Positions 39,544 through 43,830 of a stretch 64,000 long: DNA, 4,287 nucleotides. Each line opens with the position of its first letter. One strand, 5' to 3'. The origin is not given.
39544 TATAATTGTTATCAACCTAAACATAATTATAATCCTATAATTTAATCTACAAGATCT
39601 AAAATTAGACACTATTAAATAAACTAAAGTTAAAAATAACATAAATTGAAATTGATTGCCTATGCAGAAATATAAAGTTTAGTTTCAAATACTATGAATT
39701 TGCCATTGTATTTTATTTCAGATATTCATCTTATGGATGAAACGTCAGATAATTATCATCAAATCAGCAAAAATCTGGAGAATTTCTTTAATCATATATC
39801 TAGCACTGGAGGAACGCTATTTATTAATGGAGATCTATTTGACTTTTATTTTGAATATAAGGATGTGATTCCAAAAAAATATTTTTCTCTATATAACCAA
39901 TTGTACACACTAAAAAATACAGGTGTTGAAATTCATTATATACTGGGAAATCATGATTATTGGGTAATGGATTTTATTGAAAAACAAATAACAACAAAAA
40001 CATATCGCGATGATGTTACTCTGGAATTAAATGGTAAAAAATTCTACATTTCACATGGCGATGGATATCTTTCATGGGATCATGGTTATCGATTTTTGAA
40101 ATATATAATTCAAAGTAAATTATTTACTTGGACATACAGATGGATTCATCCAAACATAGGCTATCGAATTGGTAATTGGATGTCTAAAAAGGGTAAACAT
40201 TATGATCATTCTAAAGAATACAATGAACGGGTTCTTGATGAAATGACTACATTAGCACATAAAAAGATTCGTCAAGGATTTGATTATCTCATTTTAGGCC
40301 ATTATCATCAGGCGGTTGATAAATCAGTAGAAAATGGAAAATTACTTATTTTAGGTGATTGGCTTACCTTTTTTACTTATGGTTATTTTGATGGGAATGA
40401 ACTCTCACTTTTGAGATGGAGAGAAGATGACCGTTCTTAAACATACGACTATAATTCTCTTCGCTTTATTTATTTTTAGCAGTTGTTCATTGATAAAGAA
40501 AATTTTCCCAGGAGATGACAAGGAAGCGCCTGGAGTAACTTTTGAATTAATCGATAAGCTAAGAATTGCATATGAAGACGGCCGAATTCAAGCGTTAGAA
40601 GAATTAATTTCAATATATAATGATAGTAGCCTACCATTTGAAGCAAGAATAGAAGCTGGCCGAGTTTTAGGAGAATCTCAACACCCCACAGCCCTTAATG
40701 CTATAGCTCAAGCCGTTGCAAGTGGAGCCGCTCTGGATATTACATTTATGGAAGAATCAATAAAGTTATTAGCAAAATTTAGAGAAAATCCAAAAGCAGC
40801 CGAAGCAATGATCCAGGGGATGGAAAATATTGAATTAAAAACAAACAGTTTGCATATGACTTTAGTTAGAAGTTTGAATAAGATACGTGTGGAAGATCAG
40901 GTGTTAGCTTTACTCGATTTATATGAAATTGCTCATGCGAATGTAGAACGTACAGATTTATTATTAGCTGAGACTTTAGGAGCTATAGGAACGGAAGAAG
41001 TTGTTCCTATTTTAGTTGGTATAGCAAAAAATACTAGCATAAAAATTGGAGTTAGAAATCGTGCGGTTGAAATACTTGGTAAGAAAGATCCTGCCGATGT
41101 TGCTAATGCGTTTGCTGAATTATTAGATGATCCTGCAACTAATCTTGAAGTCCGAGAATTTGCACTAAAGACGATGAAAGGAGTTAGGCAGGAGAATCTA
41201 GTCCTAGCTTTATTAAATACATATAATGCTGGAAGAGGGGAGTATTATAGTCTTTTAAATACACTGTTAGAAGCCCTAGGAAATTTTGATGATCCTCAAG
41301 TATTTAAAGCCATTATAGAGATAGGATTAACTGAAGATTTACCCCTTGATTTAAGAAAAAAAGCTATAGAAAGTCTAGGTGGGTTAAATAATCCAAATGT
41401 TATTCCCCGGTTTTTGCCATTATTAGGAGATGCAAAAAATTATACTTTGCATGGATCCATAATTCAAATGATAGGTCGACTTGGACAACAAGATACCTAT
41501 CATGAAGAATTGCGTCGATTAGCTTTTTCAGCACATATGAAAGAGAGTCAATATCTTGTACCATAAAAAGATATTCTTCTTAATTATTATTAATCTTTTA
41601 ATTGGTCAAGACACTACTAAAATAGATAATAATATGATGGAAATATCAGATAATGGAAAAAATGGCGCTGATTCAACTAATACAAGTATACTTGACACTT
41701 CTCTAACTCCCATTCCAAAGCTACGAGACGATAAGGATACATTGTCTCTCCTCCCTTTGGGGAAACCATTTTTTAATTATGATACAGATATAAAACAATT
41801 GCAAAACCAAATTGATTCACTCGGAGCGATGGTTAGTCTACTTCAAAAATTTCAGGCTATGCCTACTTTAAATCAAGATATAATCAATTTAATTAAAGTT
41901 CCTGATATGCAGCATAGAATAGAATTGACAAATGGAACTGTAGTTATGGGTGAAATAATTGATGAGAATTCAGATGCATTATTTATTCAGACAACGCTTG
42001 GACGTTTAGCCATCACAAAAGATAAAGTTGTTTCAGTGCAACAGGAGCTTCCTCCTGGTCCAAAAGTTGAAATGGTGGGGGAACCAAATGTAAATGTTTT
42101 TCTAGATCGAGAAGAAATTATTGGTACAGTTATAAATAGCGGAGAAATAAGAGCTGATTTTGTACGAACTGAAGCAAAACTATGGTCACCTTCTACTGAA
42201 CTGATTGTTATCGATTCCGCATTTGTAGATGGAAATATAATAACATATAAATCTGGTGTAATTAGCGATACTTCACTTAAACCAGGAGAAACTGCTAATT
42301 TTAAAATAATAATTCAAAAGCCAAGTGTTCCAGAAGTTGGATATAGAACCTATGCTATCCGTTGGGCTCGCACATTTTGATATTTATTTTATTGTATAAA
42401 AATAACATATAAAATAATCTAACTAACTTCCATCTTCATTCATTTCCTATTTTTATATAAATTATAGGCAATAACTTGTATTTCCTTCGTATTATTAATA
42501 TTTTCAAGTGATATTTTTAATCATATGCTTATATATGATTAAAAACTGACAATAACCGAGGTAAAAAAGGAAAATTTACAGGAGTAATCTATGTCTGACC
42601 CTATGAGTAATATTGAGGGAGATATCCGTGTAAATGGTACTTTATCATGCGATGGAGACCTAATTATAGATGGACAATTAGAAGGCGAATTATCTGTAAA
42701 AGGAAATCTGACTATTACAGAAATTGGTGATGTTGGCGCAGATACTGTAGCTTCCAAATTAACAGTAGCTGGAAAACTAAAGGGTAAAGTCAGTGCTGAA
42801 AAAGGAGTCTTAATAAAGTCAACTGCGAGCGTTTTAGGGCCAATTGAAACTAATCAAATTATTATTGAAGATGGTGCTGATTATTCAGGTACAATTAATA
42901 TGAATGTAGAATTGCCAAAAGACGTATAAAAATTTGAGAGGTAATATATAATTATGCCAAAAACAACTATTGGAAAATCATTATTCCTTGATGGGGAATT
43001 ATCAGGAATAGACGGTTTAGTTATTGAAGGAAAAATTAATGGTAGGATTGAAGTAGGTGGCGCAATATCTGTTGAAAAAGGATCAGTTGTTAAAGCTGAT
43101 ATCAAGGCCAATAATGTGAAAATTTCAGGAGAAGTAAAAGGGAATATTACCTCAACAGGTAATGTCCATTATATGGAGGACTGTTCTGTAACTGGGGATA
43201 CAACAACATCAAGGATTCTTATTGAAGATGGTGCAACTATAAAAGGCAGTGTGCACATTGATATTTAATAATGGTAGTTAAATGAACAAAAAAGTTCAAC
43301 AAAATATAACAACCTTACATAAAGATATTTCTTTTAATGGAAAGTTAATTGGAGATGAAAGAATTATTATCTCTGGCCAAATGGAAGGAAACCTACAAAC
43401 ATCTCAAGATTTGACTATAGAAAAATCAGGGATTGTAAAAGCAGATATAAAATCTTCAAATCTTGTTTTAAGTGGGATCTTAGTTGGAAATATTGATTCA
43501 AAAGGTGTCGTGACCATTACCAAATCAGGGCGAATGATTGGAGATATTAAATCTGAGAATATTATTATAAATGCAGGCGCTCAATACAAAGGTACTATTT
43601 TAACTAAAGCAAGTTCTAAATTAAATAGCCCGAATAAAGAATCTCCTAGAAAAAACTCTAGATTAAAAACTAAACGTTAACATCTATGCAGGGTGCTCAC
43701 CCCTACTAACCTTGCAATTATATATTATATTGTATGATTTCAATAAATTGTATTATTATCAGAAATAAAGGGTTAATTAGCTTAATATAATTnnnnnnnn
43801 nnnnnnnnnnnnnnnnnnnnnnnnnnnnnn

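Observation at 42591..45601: Operon of three tandem bactofilins ending in an orphan 602-aa bitopic membrane protein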

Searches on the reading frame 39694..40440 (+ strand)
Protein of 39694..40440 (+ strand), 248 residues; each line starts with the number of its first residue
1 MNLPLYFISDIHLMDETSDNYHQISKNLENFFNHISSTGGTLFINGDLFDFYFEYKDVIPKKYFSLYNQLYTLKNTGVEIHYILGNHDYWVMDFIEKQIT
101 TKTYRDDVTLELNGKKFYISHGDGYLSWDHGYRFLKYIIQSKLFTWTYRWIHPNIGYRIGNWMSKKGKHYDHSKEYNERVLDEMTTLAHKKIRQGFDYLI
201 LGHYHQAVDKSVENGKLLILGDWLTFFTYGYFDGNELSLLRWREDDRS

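Call 3: search_protein_families(library=pfam, proteins=[window:39694-40440:+], max_evalue=0.1)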
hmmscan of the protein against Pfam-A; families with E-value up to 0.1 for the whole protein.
window:39694-40440:+ (248 aa): 2 families
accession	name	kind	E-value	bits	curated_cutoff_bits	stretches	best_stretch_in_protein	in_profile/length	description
PF00149.33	Metallophos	-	6.3e-10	40.2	21.5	1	4-206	2-190/191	Calcineurin-like phosphoesterase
PF12850.12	Metallophos_2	-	1.3e-06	29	27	1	7-125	5-92/154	Calcineurin-like phosphoesterase superfamily domain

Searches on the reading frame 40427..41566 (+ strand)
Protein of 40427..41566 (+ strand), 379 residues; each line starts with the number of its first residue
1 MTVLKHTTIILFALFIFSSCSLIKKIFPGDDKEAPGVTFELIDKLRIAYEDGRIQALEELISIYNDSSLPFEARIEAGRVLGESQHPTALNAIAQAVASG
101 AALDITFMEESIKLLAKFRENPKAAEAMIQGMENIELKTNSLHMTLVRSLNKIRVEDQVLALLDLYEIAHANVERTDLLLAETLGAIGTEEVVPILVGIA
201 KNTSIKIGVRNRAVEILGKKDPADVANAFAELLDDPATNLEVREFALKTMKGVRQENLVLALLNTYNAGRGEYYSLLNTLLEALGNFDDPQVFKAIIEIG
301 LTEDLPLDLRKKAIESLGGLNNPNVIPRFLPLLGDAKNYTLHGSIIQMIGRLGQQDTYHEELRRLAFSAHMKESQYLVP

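Call 3: search_protein_families(library=pfam, proteins=[window:40427-41566:+], max_evalue=0.1)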
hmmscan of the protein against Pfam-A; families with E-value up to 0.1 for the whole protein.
window:40427-41566:+ (379 aa): 3 families
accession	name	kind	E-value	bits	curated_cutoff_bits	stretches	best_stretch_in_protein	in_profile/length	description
PF13646.12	HEAT_2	-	6.1e-20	71.7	27.7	4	280-346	20-84/88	HEAT repeats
PF03130.22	HEAT_PBS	-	1.1e-08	35.2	20.9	0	181-197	6-22/27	PBS lyase HEAT-like repeat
PF01347.28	Vitellogenin_N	-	0.00014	21.1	24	0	182-247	484-553/590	Lipoprotein amino terminal region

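Call 4: search_protein_families(library=ncbifam, proteins=[window:40427-41566:+], max_evalue=0.1)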
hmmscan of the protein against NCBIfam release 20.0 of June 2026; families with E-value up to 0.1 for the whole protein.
window:40427-41566:+ (379 aa): 5 families
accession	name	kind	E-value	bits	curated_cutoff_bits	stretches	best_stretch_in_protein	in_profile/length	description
NF045915.1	PhycobilmeDegNblB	equivalog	1.9e-07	30.9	300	1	216-364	58-199/214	phycobilisome degradation protein NblB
NF058534.1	antiphage_HyoA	equivalog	0.0011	16.6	1200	1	56-164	511-621/1430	NACHT domain-containing antiphage protein HyoA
NF058502.1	phyc_lyase_CpcE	equivalog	0.0012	18.4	330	0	256-336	38-116/260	C-phycocyanin alpha-cysteine-84 phycocyanobilin lyase subunit CpcE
NF058505.1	phyc_lyase_CpeY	equivalog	0.0013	17.4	600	1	309-357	68-115/419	C-phycoerythrin alpha-cysteine-82 phycoerythrobilin lyase CpeY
NF058535.1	antiphage_EruA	equivalog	0.0023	16.1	1000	0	170-239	418-486/1318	NACHT domain-containing antiphage protein EruA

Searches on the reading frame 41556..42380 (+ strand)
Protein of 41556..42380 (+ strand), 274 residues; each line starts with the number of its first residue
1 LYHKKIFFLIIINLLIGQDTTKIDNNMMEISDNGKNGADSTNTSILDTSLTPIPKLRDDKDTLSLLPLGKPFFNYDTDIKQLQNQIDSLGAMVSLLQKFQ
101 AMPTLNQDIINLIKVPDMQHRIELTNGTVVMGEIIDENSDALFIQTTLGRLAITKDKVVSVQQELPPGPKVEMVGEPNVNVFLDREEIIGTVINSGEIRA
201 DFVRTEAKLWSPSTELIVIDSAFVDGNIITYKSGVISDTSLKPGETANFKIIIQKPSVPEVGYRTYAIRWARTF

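Call 3: search_protein_families(library=pfam, proteins=[window:41556-42380:+], max_evalue=0.1)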
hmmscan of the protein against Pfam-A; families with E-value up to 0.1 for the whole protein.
window:41556-42380:+ (274 aa): 0 families

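Call 4: search_protein_families(library=ncbifam, proteins=[window:41556-42380:+], max_evalue=0.1)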
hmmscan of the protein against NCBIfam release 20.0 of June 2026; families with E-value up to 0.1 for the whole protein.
window:41556-42380:+ (274 aa): 3 families
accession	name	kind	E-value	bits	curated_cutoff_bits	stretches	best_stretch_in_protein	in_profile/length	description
NF047432.1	LA_3334_fam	equivalog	5e-06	26.3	200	1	121-252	61-187/280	LA_3334 family protein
NF047433.1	Lepto_7_Nterm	domain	0.0045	16.7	43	1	122-161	18-58/63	LA_0442/LA_0875 N-terminal domain-containing protein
NF047503.1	LB_137_fam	subfamily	0.04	13.2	200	1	119-162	13-56/288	LB_137 family protein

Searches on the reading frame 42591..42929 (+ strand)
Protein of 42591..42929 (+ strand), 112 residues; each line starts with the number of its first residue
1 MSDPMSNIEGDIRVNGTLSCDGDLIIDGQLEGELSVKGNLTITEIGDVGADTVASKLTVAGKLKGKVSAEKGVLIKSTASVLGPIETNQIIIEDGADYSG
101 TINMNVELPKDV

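Call 3: search_protein_families(library=pfam, proteins=[window:42591-42929:+], max_evalue=0.1)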
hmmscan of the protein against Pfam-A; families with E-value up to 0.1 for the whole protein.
window:42591-42929:+ (112 aa): 2 families
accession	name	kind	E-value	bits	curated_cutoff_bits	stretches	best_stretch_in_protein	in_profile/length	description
PF04519.19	Bactofilin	-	3e-21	75.9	27.9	1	8-102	3-97/98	Polymer-forming cytoskeletal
PF20597.4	pAdhesive_15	-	0.01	16.2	23.8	1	22-85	14-82/254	Putative Ice-binding-like adhesive domain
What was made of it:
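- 42591..42929 (+): Bactofilin 1 (112 aa). The N-terminus MSDPMSN... does not resemble the MFSKKKK-type membrane-targeting sequence. PF04519 E 3e-21 over residues 8-102 (call 3).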

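Call 4: search_protein_families(library=ncbifam, proteins=[window:42591-42929:+], max_evalue=0.1)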
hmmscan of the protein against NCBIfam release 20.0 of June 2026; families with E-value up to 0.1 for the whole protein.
window:42591-42929:+ (112 aa): 1 family
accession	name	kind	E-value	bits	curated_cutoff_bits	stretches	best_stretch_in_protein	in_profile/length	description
TIGR04215.1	choice_anch_A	domain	0.029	14.1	29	1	22-78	9-74/255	choice-of-anchor A family protein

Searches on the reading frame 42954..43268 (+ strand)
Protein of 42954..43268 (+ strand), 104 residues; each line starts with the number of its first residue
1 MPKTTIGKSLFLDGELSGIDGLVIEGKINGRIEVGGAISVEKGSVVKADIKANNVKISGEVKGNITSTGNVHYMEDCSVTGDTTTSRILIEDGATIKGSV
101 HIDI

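Call 3: search_protein_families(library=pfam, proteins=[window:42954-43268:+], max_evalue=0.1)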
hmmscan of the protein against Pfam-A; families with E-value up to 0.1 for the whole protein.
window:42954-43268:+ (104 aa): 3 families
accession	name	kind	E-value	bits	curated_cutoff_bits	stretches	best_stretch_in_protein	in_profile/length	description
PF04519.19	Bactofilin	-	3.3e-21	75.8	27.9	1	4-100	1-97/98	Polymer-forming cytoskeletal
PF20224.3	DUF6583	-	0.0052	16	27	1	40-90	335-385/473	Family of unknown function (DUF6583)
PF20597.4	pAdhesive_15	-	0.055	13.8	23.8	1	26-93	21-92/254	Putative Ice-binding-like adhesive domain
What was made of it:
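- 42954..43268 (+): Bactofilin 2 (104 aa), 24 nt after bactofilin 1. PF04519 E 3.3e-21 over residues 4-100 (call 3).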

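Call 4: search_protein_families(library=ncbifam, proteins=[window:42954-43268:+], max_evalue=0.1)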
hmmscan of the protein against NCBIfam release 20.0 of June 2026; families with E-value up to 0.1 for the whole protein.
window:42954-43268:+ (104 aa): 1 family
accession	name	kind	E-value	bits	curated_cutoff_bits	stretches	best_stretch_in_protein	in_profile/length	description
TIGR01208.1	rmlA_long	equivalog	0.0067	15.4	320.25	1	12-90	235-313/353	glucose-1-phosphate thymidylyltransferase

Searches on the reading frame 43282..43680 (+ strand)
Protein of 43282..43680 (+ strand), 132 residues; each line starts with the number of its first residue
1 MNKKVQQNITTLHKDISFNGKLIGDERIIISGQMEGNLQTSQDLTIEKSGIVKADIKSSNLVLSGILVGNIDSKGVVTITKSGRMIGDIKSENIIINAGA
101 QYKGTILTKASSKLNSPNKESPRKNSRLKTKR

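Call 3: search_protein_families(library=pfam, proteins=[window:43282-43680:+], max_evalue=0.1)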
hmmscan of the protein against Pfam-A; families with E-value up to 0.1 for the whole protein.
window:43282-43680:+ (132 aa): 3 families
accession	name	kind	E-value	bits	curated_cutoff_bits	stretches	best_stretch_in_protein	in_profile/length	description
PF04519.19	Bactofilin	-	9.6e-21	74.3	27.9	1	10-106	1-97/98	Polymer-forming cytoskeletal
PF09247.16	TBP-binding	-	0.015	16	25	1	58-75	8-25/60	TATA box-binding protein binding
PF11892.13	PpnN_C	-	0.058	13.9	25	0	62-96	59-91/121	Pyrimidine/purine nucleotide monophosphate nucleosidase, C-terminal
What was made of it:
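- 43282..43680 (+): Bactofilin 3 (132 aa), 13 nt after bactofilin 2. It has a basic Lys/Arg/Ser-rich C-terminal tail (aa ~108-132). PF04519 E 9.6e-21 over residues 10-106 (call 3).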

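Call 4: search_protein_families(library=ncbifam, proteins=[window:43282-43680:+], max_evalue=0.1)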
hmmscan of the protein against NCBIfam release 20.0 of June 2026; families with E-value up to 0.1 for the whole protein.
window:43282-43680:+ (132 aa): 2 families
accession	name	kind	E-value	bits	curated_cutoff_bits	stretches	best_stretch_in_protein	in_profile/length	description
NF038390.1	Nsidase_PpnN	equivalog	0.067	11.9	450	0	39-98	365-422/450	nucleotide 5'-monophosphate nucleosidase PpnN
NF006413.0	PRK08660.1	equivalog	0.089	12.6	203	0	74-115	31-71/184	aldolase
